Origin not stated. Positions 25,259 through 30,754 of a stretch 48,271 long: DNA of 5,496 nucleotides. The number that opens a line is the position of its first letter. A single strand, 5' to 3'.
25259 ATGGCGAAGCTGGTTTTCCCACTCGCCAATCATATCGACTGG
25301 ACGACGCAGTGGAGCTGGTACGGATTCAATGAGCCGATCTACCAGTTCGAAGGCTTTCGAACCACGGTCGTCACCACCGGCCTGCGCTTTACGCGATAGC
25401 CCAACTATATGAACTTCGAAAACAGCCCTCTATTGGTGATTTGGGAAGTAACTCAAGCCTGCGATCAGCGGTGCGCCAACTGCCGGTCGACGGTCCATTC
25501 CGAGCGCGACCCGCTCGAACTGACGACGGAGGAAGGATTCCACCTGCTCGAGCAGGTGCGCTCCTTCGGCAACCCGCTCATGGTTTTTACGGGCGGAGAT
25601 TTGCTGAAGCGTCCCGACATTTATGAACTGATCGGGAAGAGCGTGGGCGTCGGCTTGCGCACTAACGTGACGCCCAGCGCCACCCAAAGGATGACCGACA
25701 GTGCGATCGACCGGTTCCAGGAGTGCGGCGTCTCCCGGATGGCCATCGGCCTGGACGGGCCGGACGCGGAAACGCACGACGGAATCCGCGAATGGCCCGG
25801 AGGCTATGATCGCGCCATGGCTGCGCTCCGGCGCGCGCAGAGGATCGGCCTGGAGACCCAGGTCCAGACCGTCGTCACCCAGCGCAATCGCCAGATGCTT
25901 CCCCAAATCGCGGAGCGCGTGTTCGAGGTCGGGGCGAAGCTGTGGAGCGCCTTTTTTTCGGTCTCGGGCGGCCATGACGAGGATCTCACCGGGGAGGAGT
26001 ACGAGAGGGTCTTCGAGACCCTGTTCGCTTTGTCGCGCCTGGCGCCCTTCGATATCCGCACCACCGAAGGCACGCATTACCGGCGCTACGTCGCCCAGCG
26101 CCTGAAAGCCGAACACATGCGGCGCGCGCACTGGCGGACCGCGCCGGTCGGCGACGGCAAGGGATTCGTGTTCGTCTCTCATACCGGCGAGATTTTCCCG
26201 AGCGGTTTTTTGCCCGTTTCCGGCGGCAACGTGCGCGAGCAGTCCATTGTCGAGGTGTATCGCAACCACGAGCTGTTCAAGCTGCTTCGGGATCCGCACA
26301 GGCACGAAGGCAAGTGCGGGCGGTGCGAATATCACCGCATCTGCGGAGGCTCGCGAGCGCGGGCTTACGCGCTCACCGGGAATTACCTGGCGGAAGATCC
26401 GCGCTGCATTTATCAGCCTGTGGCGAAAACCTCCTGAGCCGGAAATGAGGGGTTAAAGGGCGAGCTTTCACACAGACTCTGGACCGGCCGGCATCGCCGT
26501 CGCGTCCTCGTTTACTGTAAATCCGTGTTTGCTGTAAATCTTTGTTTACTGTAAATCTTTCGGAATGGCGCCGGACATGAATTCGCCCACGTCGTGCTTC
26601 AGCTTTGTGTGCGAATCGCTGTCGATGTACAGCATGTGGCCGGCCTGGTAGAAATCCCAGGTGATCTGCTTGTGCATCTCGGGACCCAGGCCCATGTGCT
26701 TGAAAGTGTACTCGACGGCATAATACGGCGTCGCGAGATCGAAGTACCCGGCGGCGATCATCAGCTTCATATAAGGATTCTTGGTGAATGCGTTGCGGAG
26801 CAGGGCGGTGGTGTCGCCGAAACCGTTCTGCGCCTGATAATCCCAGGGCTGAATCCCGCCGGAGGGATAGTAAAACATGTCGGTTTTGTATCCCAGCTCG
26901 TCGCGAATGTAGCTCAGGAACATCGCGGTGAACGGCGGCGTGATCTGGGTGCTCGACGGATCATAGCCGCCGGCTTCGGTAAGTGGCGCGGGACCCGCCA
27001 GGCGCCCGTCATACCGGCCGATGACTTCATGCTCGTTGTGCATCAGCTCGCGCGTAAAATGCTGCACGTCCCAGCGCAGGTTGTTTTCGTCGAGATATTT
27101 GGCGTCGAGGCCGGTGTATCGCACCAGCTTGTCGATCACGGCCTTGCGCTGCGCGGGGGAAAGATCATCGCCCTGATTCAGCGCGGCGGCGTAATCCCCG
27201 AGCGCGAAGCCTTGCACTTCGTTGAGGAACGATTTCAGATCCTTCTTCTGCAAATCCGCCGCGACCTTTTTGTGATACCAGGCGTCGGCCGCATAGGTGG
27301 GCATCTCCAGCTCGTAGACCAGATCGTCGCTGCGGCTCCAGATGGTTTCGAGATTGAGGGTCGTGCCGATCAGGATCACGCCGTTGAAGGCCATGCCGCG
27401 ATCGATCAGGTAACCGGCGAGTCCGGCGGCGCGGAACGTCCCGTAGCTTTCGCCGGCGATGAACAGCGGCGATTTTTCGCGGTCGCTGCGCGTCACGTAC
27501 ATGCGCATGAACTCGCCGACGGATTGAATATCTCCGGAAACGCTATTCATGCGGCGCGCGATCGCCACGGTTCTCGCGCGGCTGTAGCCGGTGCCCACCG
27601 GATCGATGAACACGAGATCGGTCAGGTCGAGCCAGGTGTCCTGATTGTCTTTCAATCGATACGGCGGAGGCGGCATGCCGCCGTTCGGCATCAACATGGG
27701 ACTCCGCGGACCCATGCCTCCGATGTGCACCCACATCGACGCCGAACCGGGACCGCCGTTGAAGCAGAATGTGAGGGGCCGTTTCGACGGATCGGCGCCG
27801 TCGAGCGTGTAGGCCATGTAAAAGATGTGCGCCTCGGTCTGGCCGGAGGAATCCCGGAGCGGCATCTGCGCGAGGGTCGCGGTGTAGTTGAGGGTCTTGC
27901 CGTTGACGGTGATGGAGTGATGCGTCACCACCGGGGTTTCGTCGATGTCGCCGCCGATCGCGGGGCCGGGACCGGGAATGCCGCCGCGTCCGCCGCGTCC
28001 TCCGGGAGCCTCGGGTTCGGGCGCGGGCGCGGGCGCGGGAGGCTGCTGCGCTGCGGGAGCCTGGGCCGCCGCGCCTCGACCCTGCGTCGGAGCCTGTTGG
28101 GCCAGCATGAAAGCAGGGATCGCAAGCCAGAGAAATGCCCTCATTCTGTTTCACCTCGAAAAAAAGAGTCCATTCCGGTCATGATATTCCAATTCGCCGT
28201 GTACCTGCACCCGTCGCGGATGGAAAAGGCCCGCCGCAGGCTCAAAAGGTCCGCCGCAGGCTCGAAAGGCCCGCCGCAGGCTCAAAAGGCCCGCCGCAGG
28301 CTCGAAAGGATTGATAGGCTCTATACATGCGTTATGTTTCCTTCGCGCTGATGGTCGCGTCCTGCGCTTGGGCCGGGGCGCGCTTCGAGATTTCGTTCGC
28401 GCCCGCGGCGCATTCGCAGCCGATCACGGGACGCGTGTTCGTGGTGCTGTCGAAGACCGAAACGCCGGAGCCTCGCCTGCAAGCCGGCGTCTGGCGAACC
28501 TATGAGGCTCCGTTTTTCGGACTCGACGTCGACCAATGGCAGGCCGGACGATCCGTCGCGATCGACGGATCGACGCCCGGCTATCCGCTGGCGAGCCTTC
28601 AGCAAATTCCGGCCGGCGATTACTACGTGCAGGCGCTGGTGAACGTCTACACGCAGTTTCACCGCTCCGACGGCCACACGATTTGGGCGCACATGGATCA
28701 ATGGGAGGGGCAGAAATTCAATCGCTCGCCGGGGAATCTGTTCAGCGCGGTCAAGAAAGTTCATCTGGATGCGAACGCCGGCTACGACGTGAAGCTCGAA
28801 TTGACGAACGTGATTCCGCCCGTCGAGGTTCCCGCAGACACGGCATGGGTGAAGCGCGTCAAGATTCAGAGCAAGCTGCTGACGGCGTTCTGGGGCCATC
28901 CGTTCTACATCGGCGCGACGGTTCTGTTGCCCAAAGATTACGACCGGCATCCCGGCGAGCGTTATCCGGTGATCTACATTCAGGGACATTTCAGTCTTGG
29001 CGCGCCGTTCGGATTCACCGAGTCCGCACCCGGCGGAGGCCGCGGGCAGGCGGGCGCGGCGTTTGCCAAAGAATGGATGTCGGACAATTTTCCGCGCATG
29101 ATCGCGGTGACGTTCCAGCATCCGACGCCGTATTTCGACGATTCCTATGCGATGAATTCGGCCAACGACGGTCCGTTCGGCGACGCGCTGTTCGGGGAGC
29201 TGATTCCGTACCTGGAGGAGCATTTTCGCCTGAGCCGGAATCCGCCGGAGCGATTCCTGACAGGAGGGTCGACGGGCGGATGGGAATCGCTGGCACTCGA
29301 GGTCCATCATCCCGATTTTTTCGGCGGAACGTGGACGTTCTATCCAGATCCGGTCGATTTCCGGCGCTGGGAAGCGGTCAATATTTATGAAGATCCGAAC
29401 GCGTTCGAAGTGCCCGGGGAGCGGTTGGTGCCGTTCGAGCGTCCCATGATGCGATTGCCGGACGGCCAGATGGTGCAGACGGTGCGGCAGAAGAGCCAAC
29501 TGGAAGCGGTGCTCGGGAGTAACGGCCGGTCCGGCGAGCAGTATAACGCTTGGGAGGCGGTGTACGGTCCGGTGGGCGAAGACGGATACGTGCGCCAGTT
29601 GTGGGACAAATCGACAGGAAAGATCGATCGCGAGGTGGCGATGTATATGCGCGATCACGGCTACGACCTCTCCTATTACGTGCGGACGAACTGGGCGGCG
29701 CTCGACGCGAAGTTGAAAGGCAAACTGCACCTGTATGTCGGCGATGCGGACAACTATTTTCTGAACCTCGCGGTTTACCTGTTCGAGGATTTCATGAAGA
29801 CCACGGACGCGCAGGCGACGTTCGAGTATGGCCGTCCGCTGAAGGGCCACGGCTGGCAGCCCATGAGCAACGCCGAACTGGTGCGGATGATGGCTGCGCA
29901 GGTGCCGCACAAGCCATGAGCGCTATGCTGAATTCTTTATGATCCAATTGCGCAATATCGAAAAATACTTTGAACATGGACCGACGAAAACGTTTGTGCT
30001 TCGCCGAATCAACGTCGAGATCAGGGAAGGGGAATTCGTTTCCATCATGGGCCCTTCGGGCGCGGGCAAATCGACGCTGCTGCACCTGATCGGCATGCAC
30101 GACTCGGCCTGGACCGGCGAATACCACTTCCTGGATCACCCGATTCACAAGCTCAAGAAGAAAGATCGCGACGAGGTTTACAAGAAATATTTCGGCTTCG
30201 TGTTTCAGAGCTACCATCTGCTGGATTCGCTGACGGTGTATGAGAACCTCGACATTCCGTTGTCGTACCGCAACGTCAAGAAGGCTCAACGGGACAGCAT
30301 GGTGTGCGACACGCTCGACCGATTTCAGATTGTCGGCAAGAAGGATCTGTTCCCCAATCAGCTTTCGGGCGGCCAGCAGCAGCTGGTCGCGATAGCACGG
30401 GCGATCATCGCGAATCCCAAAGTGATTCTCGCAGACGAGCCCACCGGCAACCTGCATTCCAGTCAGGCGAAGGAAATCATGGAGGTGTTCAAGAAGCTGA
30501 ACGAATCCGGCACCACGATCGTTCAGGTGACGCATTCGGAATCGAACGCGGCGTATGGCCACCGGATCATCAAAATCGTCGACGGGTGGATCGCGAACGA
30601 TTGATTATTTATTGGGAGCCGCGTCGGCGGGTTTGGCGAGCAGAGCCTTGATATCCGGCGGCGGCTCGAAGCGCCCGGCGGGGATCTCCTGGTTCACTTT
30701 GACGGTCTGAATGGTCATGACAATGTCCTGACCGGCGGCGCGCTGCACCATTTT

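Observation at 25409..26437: Radical SAM/SPASM enzyme docked 9 nt behind the mtrB-like gene: candidate fourth component of the conduit module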

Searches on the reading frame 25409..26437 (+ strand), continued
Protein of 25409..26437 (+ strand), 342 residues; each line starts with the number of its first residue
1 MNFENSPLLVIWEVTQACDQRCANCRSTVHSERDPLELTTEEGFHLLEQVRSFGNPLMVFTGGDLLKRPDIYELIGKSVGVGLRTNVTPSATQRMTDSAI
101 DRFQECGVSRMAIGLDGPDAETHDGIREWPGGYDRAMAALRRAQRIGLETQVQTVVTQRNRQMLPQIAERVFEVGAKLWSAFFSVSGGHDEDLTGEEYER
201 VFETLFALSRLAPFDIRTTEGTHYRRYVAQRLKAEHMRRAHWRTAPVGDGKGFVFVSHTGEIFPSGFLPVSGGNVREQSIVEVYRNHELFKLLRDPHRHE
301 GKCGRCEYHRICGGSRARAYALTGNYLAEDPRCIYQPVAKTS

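Call 95: search_protein_families(library=pfam, proteins=[L039:3380-4762:+, L039:6650-7240:-, L039:7571-8686:+, L039:8939-11176:+, L039:11173-13458:+, L008:11106-13781:-, L008:13790-15268:-, L008:15404-16963:+, L008:17367-18743:+, L069:7633-9486:+], max_evalue=0.00001)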
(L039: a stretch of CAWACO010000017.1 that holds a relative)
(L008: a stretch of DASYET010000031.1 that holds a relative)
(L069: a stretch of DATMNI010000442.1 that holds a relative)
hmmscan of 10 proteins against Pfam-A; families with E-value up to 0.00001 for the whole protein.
L039:3380-4762:+ (460 aa): 9 families
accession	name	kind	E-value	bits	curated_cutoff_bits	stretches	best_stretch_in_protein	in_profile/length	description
PF00158.32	Sigma54_activat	-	1.8e-70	236.4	20.2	1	146-313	1-167/168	Sigma-54 interaction domain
PF25601.1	AAA_lid_14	-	3.4e-23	81.7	27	1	319-399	1-81/87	AAA+ ATPase lid domain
PF14532.12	Sigma54_activ_2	-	9.7e-18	65.2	25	1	148-318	2-138/138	Sigma-54 interaction domain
PF08448.16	PAS_4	-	5.2e-17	62.5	23.1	1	30-138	1-108/110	PAS fold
PF02954.25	HTH_8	-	3.2e-16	59.2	22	1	418-457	3-42/42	Bacterial regulatory protein, Fis family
PF00989.32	PAS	-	8.3e-15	55.2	22.6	1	26-135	3-113/113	PAS fold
PF13426.13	PAS_9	-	2.8e-13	50.5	27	1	35-136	2-102/103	PAS domain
PF13188.13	PAS_8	-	1.6e-08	34.5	21.8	1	25-68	2-46/65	PAS domain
PF12860.13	PAS_7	-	1.2e-06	29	27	1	30-139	1-111/115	PAS fold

L039:6650-7240:- (196 aa): 1 family
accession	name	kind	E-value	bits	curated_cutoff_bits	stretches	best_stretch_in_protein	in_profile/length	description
PF00034.26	Cytochrom_C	-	4.2e-06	28.4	21.3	0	48-131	2-82/90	Cytochrome c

L039:7571-8686:+ (371 aa): 4 families
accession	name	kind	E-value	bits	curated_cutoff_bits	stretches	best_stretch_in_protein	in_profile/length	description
PF00034.26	Cytochrom_C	-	5.1e-24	85.8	21.3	1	294-370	2-88/90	Cytochrome c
PF13442.11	Cytochrome_CBB3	-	2.1e-23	82.8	27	0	28-74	1-39/68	Cytochrome C oxidase, cbb3-type, subunit III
PF14522.11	Cytochrome_C7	-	3.1e-07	30.5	24.8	0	302-313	13-52/67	Cytochrome c7 and related cytochrome c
PF09699.15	Paired_CXXCH_1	-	5e-06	26.5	20.6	0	297-322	1-26/41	Doubled CXXCH motif (Paired_CXXCH_1)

L039:8939-11176:+ (745 aa): 2 families
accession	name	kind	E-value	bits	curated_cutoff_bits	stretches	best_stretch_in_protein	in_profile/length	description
PF02738.23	MoCoBD_1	-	2.1e-51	174.8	27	1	352-564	14-244/244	Molybdopterin cofactor-binding domain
PF20256.3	MoCoBD_2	-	5.4e-49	167.6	27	2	82-213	42-170/283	Molybdopterin cofactor-binding domain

L039:11173-13458:+ (761 aa): 4 families
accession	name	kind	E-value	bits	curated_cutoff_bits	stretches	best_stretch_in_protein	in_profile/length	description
PF00773.25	RNB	-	7.2e-112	374.3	29.3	1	267-621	1-323/326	RNB domain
PF17876.7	CSD2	-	4.7e-25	87.9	26.2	2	195-245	25-74/74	Cold shock domain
PF08206.17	OB_RNB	-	7.6e-17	61.2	24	1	70-131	1-58/58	Ribonuclease B OB domain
PF00575.29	S1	-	1.2e-09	38.9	22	1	666-748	2-72/74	S1 RNA binding domain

L008:11106-13781:- (891 aa): 7 families
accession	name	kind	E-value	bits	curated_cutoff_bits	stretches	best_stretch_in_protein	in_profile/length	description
PF13549.11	ATP-grasp_5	-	3.1e-86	288.7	27.6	1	480-700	2-221/221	ATP-grasp domain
PF13607.11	Succ_CoA_lig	-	3.1e-55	186.2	27.4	1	152-289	1-138/138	Succinyl-CoA ligase like flavodoxin domain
PF13380.12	CoA_binding_2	-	4.2e-23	82.4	22.8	1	12-135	1-114/116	CoA binding domain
PF13302.13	Acetyltransf_3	-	2.9e-15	57.6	25.4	1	734-873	4-137/138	Acetyltransferase (GNAT) domain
PF00583.31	Acetyltransf_1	-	3.7e-14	53.4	20.7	1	763-873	6-116/116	Acetyltransferase (GNAT) family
PF02629.25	CoA_binding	-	5.1e-13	50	22.3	1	11-102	3-97/97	CoA binding domain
PF19045.5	Ligase_CoA_2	-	2.5e-08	34.6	23.7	1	301-435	2-141/162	Ligase-CoA domain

L008:13790-15268:- (492 aa): 1 family
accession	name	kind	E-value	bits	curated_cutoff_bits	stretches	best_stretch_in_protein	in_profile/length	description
PF03264.19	Cytochrom_NNT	-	5.8e-10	39.6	24.1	1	102-194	5-101/174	NapC/NirT cytochrome c family, N-terminal region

L008:15404-16963:+ (519 aa): 6 families
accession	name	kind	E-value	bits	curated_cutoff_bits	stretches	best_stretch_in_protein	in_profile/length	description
PF02518.31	HATPase_c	-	5.1e-32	111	26.4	1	402-512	2-110/111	Histidine kinase-, DNA gyrase B-, and HSP90-like ATPase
PF00989.32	PAS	-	5.6e-28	97.6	22.6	2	135-247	2-113/113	PAS fold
PF00512.31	HisKA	-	4.7e-23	81.4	26.9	1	289-356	2-66/66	His Kinase A (phospho-acceptor) domain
PF13426.13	PAS_9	-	5.9e-20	71.9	27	1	144-249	1-103/103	PAS domain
PF08448.16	PAS_4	-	5.9e-19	68.8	23.1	1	140-252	1-110/110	PAS fold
PF13188.13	PAS_8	-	4.9e-10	39.4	21.8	1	134-185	1-49/65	PAS domain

L008:17367-18743:+ (458 aa): 6 families
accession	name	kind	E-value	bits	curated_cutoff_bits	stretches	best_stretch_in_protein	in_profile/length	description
PF00158.32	Sigma54_activat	-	4.4e-67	225.4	20.2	1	147-313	1-167/168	Sigma-54 interaction domain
PF00072.30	Response_reg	-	9.9e-28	97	30.2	1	10-118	2-110/111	Response regulator receiver domain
PF25601.1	AAA_lid_14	-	2.2e-24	85.5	27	1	320-402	2-84/87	AAA+ ATPase lid domain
PF14532.12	Sigma54_activ_2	-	5.7e-22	78.9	25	1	148-318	1-138/138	Sigma-54 interaction domain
PF02954.25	HTH_8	-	1.9e-14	53.6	22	1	415-456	1-42/42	Bacterial regulatory protein, Fis family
PF07728.20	AAA_5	-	8e-08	32.8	22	1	171-289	2-123/139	AAA domain (dynein-related subfamily)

L069:7633-9486:+ (617 aa): 4 families
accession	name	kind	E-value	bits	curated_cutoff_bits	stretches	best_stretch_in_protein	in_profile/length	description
PF07719.23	TPR_2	-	1.1e-08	35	27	0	553-582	3-32/34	Tetratricopeptide repeat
PF00515.34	TPR_1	-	1.9e-08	34.2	27.8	0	552-582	2-32/34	Tetratricopeptide repeat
PF13428.12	TPR_14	-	2.2e-06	28.2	23.5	0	518-560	2-44/44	Tetratricopeptide repeat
PF13431.12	TPR_17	-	4.5e-06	27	24.4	0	539-571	1-33/34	Tetratricopeptide repeat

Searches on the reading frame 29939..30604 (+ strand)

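Call 8: search_protein_families(library=pfam, proteins=[window:29939-30604:+], max_evalue=0.001)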
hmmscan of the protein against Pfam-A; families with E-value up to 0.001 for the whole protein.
window:29939-30604:+ (221 aa): 4 families
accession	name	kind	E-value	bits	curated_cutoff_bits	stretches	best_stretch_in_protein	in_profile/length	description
PF00005.33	ABC_tran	-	1.3e-30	107.2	25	1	21-169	1-136/137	ABC transporter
PF13304.12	AAA_21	-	2.8e-09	37.9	27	1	120-200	220-299/304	AAA domain, putative AbiEii toxin, Type IV TA system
PF02463.25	SMC_N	-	1.9e-05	24.6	40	1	23-213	17-211/220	RecF/RecN/SMC N terminal domain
PF03193.22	RsgA_GTPase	-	0.00069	19.9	30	0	24-61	100-136/174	RsgA GTPase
